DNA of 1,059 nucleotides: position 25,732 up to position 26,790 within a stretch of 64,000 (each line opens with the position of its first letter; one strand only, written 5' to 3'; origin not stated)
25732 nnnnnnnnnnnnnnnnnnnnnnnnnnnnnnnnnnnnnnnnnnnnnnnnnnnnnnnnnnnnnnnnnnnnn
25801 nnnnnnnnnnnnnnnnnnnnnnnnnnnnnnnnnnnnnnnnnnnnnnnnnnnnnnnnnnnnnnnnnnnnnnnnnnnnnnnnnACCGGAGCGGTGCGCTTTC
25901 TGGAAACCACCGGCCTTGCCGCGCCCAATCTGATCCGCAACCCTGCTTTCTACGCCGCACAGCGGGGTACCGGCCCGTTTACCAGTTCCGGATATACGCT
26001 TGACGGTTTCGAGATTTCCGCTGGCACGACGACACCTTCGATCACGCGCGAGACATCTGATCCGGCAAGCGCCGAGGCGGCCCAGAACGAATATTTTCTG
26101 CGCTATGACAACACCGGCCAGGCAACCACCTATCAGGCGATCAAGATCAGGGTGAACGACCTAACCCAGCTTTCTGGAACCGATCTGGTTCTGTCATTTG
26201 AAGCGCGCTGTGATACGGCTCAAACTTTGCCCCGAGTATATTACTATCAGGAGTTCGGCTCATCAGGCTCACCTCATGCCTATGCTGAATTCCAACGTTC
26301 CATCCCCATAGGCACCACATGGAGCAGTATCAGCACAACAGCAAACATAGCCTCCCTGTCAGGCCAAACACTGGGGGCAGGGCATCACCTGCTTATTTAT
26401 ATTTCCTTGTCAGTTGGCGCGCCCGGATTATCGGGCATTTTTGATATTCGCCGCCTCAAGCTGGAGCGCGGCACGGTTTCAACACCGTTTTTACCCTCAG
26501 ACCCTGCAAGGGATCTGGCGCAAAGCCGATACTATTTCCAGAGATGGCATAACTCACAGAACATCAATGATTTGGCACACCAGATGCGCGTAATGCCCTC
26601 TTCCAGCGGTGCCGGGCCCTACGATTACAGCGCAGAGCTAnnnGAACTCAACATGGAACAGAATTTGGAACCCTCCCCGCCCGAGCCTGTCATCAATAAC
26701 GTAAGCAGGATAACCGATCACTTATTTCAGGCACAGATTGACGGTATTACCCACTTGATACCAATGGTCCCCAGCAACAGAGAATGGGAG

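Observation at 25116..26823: Plasmid-borne GTA-type tail-fibre module (DUF2793 + hidden chaperone-like ORF) next to capsule genes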

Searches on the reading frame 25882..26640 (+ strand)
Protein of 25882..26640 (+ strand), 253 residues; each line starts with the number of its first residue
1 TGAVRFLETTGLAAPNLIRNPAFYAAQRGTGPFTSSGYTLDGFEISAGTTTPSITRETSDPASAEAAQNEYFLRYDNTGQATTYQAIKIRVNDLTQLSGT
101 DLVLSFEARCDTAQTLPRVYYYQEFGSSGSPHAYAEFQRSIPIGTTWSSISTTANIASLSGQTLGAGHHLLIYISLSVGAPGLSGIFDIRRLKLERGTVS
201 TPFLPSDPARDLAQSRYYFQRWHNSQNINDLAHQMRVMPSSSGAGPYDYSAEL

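Call 24: find_homologous_proteins(query=window:25915-26640:+, max_evalue=0.001)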
Query seq(242 aa) (242 aa): 1 proteins with E <= 0.001 among 804 candidates.
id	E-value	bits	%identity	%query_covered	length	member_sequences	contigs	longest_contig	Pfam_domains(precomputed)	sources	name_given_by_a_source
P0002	4.1e-6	44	25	95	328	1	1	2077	-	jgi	-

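Call 26: search_dna_similar(query=window:25915-26640:+, collection=phages, mode=protein, max_evalue=1, max_rows=20)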
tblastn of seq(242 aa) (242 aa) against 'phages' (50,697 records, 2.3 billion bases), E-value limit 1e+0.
Records with a match: 353; places in all: 370; records where one place covers at least 80% of the query: 315.
Best place of each record, by identity: <60% 353.
By first word of the organism name: Vibrio 291; Xanthomonas 12; Stenotrophomonas 10; Staphylococcus 10; Rhizobium 9; Ralstonia 5; Pseudomonas 3; Synechococcus 2; Burkholderia 2; Acinetobacter 2; and 7 more.
By host as written in the record: - 286; Vibrio crassostreae 9; Staphylococcus aureus 7; Stenotrophomonas maltophilia 6; Ralstonia solanacearum 4; Xanthomonas oryzae 3; Pseudomonas putida KT2440 3; Synechococcus sp. MW02 2; and 27 more.
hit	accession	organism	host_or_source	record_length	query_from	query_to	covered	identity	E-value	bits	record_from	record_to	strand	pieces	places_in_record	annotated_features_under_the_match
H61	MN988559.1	Rhizobium phage RHph_TM39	R. phaseoli S20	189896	5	225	91%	28.3%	1e-6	54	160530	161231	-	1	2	putative phage tail fiber protein | hypothetical protein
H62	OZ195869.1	Vibrio phage D254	Seawater and oysters mix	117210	1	210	87%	29.1%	6e-8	59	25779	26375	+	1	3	hypothetical protein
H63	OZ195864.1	Vibrio phage D260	Seawater and oysters mix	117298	1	210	87%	29.1%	6e-8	59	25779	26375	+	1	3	hypothetical protein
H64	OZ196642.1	Vibrio phage D51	Seawater and oysters mix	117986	1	210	87%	29.1%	6e-8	59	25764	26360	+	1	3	hypothetical protein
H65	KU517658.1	Clostridium phage HM T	Clostridium saccharoperbutylacetonicum ...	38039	1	209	86%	28.9%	2e-11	69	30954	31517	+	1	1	hypothetical protein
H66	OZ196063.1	Vibrio phage D239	Seawater and oysters mix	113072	4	217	88%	27.1%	9e-5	49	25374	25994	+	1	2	hypothetical protein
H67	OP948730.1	Xanthomonas phage L522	Xanthomonas oryzae pv. oryzae LA1+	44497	1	229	95%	25.3%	1e-7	58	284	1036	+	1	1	tail fiber protein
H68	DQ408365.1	Xanthomonas phage Xo411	Xanthomonas oryzae Xo21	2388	1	229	95%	24.9%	4e-8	59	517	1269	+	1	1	hypothetical protein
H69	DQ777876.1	Xanthomonas phage Xop411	Xanthomonas oryzae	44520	1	229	95%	24.9%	4e-8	59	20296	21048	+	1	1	p26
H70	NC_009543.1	Xanthomonas phage Xop411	Xanthomonas oryzae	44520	1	229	95%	24.9%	4e-8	59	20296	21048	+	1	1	tail fiber protein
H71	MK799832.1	Synechococcus phage S-B05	Synechococcus sp. MW02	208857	1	208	86%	26.6%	8e-2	40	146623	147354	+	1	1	putative carbohydrate binding domain containing protein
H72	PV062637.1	Nitratidesulfovibrio phage SRB7757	Nitratidesulfovibrio vulgaris ATCC7757 ...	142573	1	207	86%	26.5%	1e-5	52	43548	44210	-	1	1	record has no annotation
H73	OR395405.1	Desulfovibrio phage 7757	Desulfovibrio vulgaris ATCC 7757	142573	1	207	86%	26.5%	1e-5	52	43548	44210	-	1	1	record has no annotation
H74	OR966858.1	Xanthomonas phage NP1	Xanthomonas oryzae pv. oryzae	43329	1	229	95%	23.8%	4e-7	56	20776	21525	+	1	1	tail fiber protein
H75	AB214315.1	Xanthomonas oryzae phage OP1h2C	-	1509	5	229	93%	24.2%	5e-8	58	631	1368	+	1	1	deduced tail fiber protein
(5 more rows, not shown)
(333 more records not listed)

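Call 27: search_dna_similar(query=window:25915-26640:+, collection=plasmids, mode=protein, max_evalue=1, max_rows=20)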
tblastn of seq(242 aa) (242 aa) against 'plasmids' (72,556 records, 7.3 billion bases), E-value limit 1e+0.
Records with a match: 1; places in all: 1; records where one place covers at least 80% of the query: 0.
Best place of each record, by identity: <60% 1.
By first word of the organism name: Azospirillum 1.
By predicted mobility (MOB-suite, as given by PLSDB): non-mobilizable 1.
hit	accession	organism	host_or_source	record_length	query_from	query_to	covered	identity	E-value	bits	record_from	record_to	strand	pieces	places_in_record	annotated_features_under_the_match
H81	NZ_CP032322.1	Azospirillum argentinense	soil sample,Agricultural field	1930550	5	32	12%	57.1%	6e-1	39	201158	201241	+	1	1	record has no annotation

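Call 28: search_protein_families(library=phrogs, proteins=[P0002], max_evalue=1)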
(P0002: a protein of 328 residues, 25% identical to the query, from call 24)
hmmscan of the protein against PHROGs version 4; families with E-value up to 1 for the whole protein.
P0002 (328 aa): 6 families
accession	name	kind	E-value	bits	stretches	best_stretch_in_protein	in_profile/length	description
phrog_4492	-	tail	4.4e-60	204.9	1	29-327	783-1095/1096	tail fiber protein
phrog_27782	-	unknown function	3.1e-24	86.6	1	18-268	293-569/644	-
phrog_28838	-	unknown function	2.6e-16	60.4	1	10-249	354-590/661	-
phrog_25042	-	tail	1.3e-10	41.4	1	38-305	309-596/632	tail fiber protein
phrog_5983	-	tail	0.029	15.1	1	94-221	70-205/300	tail protein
phrog_1330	-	tail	0.049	12.4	1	80-228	823-948/1361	tail protein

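Call 29: get_annotated_region(hit=H70, flank=2500)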
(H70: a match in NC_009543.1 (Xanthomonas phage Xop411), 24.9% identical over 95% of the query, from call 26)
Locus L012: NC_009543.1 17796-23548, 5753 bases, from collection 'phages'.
description: Xanthomonas phage Xop411, complete genome.
organism: Xanthomonas phage Xop411 (NCBI taxid 2913975)
taxonomy: Viruses; Duplodnaviria; Heunggongvirae; Uroviricota; Caudoviricetes; Xipdecavirus; Xipdecavirus Xop411
host: Xanthomonas oryzae; source: -; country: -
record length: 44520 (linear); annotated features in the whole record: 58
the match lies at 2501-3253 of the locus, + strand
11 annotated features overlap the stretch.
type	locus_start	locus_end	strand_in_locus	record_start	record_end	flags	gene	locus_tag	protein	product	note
CDS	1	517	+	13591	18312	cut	-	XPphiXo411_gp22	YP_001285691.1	central tail fiber J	tail protein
CDS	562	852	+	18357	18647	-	-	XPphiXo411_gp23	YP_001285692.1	p23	hypothetical protein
CDS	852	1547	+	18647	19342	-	-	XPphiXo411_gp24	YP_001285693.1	p24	conserved phage protein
CDS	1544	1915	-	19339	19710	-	-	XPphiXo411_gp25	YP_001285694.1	p25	hypothetical protein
CDS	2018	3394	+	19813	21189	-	-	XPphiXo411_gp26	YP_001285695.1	tail fiber protein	tail fiber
CDS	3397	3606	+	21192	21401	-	-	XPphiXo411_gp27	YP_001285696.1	p27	hypothetical protein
CDS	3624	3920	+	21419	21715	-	-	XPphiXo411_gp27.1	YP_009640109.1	holin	p27.1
CDS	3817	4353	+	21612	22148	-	-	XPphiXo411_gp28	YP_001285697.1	endolysin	phage lysozyme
CDS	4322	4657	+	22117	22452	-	-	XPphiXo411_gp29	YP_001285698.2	Rz-like spanin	hypothetical protein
CDS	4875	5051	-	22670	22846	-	-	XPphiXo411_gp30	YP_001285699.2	p30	hypothetical protein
CDS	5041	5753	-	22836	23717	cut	-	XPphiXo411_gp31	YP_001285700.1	p31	DNA ligase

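Call 30: get_annotated_region(hit=H65, flank=2500)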
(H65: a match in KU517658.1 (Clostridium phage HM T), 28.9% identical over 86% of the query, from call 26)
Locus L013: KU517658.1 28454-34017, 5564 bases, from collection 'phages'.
description: Clostridium phage HM T, complete genome.
organism: Clostridium phage HM T (NCBI taxid 1779843)
taxonomy: Viruses; Duplodnaviria; Heunggongvirae; Uroviricota; Caudoviricetes
host: Clostridium saccharoperbutylacetonicum N1-4 (HMT); source: -; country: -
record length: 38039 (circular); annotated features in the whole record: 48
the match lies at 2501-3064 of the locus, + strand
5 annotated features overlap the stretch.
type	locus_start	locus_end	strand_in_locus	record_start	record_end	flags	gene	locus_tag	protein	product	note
CDS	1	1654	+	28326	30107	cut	-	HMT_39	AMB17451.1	minor structural protein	corresponding locus tag in host genome: Cspa_c10270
CDS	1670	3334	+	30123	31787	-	-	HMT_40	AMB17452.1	hypothetical protein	corresponding locus tag in host genome: Cspa_c10280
CDS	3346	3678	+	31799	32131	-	-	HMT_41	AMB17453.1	hypothetical protein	corresponding locus tag in host genome: Cspa_c10290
CDS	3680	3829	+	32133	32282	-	-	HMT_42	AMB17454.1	hypothetical protein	corresponding locus tag in host genome: Cspa_c10300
CDS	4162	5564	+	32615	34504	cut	-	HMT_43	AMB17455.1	hypothetical protein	corresponding locus tag in host genome: Cspa_c10310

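Call 33: get_annotated_region(hit=H62, flank=2500)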
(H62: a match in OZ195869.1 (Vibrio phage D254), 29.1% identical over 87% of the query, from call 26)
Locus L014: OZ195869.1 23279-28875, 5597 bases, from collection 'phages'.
description: Vibrio phage D254 genome assembly, chromosome: VPD254_1.
organism: Vibrio phage D254 (NCBI taxid 3105011)
taxonomy: Viruses
host: -; source: Seawater and oysters mix; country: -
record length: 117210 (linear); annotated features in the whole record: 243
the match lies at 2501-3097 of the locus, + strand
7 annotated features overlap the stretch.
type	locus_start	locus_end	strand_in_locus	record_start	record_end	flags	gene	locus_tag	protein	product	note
CDS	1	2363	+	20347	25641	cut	-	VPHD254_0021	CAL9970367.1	hypothetical protein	-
CDS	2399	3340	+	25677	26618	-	-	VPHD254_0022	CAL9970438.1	hypothetical protein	-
CDS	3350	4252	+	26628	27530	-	-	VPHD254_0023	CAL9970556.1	hypothetical protein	-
CDS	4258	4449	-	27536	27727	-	-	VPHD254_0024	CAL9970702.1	hypothetical protein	-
CDS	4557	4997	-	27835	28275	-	-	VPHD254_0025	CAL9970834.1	hypothetical protein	-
CDS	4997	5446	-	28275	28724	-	-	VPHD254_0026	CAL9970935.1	dUTPase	-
CDS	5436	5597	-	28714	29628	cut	-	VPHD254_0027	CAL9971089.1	exonuclease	-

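Call 34: get_annotated_region(hit=H61, flank=2500)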
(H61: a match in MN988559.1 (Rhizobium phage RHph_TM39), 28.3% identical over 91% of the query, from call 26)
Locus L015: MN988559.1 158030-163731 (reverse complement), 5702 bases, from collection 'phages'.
description: Rhizobium phage RHph_TM39, partial genome.
organism: Rhizobium phage RHph_TM39 (NCBI taxid 2509768)
taxonomy: Viruses; Duplodnaviria; Heunggongvirae; Uroviricota; Caudoviricetes; Kleczkowskaviridae; Cuauhnahuacvirus
host: R. phaseoli S20; source: agricultural lands; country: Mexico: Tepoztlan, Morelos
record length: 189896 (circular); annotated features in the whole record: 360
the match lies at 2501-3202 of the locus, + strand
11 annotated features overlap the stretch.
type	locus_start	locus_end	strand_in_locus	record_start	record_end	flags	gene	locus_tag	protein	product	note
CDS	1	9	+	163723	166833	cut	-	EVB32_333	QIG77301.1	putative adsorption associated tail protein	-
CDS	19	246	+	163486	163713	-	-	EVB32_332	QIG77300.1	hypothetical protein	-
CDS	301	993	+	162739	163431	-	-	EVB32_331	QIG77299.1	hypothetical protein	-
CDS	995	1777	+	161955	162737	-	-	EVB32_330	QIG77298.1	hypothetical protein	-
CDS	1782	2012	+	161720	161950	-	-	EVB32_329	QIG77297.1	hypothetical protein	-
CDS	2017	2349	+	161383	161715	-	-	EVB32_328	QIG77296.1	virion structural protein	-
CDS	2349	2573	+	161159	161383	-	-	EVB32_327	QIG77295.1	hypothetical protein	-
CDS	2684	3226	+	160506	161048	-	-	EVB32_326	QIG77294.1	putative phage tail fiber protein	-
CDS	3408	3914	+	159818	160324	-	-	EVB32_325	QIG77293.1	DUF4376 domain-containing protein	-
CDS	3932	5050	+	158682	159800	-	-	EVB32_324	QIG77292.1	tail collar domain-containing protein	-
CDS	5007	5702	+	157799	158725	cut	-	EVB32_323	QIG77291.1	putative phage tail fiber protein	-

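Call 73: find_homologous_proteins(query=A2, max_evalue=0.00001)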
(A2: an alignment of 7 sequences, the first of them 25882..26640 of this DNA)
Query A2 (7 sequences) (253 aa, profile of the alignment): 6167 proteins with E <= 0.00001 among 8000 candidates; the best 120 are listed.
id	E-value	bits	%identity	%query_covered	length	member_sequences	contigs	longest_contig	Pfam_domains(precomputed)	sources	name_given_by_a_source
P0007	5.0e-92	326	62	100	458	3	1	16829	PF10983.14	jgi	jgi:hypothetical protein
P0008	1.3e-91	325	100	100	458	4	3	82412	PF10983.14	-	-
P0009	5.9e-82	293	60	100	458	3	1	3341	PF10983.14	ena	-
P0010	4.1e-72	261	28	91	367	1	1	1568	-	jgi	-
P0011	5.5e-72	260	28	81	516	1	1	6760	-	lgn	-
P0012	5.7e-71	257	32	81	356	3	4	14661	-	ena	-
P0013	4.6e-70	254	31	81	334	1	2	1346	-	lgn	-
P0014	4.7e-70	254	31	81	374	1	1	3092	-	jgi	jgi:hypothetical protein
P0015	9.2e-70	253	32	81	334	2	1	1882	-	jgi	-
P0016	9.8e-70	253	30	84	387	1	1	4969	-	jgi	jgi:hypothetical protein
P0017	1.1e-69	253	31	83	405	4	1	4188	-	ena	-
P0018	2.4e-69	252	27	92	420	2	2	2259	-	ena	-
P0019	2.8e-69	251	29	91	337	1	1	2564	-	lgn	-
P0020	3.5e-69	251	30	81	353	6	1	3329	-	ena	-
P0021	6.3e-69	250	33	81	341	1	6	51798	-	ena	-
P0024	2.3e-68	248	31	84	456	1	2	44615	PF25692.2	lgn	-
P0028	7.7e-68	247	29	83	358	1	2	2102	PF02018.24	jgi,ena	jgi:hypothetical protein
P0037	3.8e-67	244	32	81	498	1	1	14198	PF03906.21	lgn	-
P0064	9.3e-66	240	30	81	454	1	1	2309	PF18454.8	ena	-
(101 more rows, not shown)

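Call 74: find_encoding_contigs(protein=P0007, flank=10000, max_places=4)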
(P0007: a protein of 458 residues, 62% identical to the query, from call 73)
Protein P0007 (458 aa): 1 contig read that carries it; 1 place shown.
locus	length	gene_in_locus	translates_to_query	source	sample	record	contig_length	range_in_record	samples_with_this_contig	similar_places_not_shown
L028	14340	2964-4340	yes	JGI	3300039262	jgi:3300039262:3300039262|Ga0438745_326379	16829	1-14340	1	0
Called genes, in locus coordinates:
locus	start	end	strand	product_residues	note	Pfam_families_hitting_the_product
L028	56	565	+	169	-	PF19320:GlfT2_domain3 (weak)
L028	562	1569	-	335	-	PF00535:Glycos_transf_2, PF13641:Glyco_tranf_2_3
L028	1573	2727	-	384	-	PF01266:DAO (weak), PF13450:NAD_binding_8, PF01593:Amino_oxidase, PF03275:GLF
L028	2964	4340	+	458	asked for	PF10983:DUF2793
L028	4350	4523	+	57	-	-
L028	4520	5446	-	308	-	PF02195:ParB_N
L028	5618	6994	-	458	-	PF01656:CbiA, PF02374:ArsA_ATPase (faint), PF09140:MipZ (weak), PF10609:ParA (weak), PF13614:AAA_31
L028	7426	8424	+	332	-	PF10134:RPA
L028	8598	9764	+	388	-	PF03721:UDPG_MGDP_dh_N, PF00984:UDPG_MGDP_dh, PF03720:UDPG_MGDP_dh_C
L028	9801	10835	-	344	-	PF00353:HemolysinCabind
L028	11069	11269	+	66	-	-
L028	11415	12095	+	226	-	PF02397:Bac_transf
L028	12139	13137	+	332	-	PF01073:3Beta_HSD, PF01370:Epimerase, PF02719:Polysacc_synt_2, PF04321:RmlD_sub_bind, PF13460:NAD_binding_10 (weak), PF16363:GDP_Man_Dehyd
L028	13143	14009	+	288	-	-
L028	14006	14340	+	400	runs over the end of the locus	-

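Call 75: find_encoding_contigs(protein=P0009, flank=10000, max_places=4)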
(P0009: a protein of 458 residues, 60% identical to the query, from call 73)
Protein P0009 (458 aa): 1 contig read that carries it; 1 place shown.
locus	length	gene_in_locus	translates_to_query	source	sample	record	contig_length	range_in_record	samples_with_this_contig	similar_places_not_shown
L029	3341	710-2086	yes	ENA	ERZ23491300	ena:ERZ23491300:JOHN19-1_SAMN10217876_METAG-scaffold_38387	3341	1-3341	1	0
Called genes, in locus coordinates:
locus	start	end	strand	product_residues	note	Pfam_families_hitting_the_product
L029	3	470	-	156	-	?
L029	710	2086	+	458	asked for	PF10983:DUF2793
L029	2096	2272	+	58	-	-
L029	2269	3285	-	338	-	PF02195:ParB_N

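Call 78: find_related_loci(query=A3, collection=viral_contigs, flank=3000)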
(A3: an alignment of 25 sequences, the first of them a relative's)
Query A3 (328 aa) in viral_contigs; peptide patterns used: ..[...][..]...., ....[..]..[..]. (x = any residue, [..] = any of these).
600 stretches matched a pattern (row limit reached: there are more); 551 encode a relative of the query (tblastn E <= 1e-3); the best 80 are kept; 80 distinct loci.
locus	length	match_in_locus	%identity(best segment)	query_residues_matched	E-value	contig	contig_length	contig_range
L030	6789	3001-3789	40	19-275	5e-43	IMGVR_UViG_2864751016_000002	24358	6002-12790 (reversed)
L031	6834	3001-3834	38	34-281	8e-43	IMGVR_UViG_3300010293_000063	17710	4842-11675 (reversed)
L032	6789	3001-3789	39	32-269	8e-42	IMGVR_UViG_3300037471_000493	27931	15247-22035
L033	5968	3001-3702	40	25-241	2e-41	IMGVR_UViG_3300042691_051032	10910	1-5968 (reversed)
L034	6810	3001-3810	38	30-270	3e-41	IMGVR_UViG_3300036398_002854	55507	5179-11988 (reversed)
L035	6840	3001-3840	36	1-271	3e-40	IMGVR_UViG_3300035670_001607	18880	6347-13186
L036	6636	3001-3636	44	35-238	5e-40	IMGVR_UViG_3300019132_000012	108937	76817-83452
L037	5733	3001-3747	39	5-239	1e-39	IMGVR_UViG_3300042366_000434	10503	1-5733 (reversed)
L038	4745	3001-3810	37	30-270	4e-39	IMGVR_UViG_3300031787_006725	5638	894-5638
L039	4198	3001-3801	38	24-257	3e-39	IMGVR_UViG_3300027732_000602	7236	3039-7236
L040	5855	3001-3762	39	30-272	4e-39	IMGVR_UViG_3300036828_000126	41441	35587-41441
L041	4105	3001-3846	39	25-276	3e-39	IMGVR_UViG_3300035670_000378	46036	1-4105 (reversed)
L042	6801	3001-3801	38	24-257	4e-39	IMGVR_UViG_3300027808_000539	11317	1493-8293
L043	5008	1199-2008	37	30-270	4e-39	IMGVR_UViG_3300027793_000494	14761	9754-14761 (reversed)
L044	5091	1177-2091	35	29-328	6e-39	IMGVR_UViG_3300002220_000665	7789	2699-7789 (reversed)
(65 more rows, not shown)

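Call 88: search_protein_families(library=pfam, proteins=[window:25882-26640:+, P0028, P0024, P0064, P0037], max_evalue=0.1)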
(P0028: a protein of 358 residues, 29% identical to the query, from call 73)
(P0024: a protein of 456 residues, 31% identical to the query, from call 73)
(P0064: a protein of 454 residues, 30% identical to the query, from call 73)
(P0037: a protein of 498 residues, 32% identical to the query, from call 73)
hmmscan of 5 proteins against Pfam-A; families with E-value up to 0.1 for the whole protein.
window:25882-26640:+ (253 aa): 1 family
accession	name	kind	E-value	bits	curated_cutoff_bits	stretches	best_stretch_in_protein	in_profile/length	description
PF11308.14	Glyco_hydro_129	-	0.042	13.3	25.6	0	34-85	77-127/324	Glycosyl hydrolases related to GH101 family, GH129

P0028 (358 aa): 1 family
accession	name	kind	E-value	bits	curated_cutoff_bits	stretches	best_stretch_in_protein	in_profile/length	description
PF02018.23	CBM_4_9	-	2.1e-05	25.4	25.9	1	127-210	41-121/136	Carbohydrate binding domain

P0024 (456 aa): 2 families
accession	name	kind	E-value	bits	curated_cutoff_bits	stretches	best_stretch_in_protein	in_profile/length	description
PF25692.1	Phage_depo_C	-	6.6e-08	33.3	25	1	53-134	12-90/90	Phage depolymerase C-terminal beta sandwich domain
PF02018.23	CBM_4_9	-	0.00031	21.5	25.9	1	251-313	62-121/136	Carbohydrate binding domain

P0064 (454 aa): 2 families
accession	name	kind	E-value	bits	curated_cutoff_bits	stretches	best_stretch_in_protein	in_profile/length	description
PF18454.7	Mtd_N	-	2.9e-13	50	26.3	1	6-41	2-37/37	Major tropism determinant N-terminal domain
PF21470.2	BppU-like_C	-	0.034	14.6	27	0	32-62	27-57/59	Minor structural protein 5-like, C-terminal domain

P0037 (498 aa): 2 families
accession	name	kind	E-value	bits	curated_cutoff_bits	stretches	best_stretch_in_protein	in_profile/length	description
PF03906.20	Phage_T7_tail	-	9.6e-20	71.3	25.2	1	5-111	8-114/157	Phage T7 tail fibre protein, N-terminal domain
PF02018.23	CBM_4_9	-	0.013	16.3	25.9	1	284-347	62-124/136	Carbohydrate binding domain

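Call 92: predict_structure(alignment_id=A4)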
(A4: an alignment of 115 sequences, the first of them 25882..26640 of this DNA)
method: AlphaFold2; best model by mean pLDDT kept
length: 253 residues; sequences in the alignment: 115
mean_pLDDT: 79.0   pTM: 0.77
mean pLDDT of the five models: 79.0, 76.6, 75.1, 74.0, 74.0
residues with pLDDT >= 90: 83; 70-90: 97; 50-70: 61; < 50: 12
segments of 3 or more residues with pLDDT < 50: 5-12
pLDDT, mean of each block of 10 residues (from residue 1): 50 70 70 60 77 78 67 87 85 87 95 92 92 92 94 95 89 77 83 93 81 70 65 67 67 52
secondary structure, 60 per line:
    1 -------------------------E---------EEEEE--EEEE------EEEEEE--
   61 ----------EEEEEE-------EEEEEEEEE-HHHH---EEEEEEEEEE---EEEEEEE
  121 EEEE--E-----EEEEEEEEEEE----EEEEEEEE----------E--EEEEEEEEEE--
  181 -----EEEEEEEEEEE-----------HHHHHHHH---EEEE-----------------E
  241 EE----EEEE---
elements in order: E36-40 E43-46 E53-58 E71-76 E84-92 H94-97 E101-110 E114-124 E133-143 E148-155 E169-178 E186-196 H208-215 E219-222 E240-242 E247-250
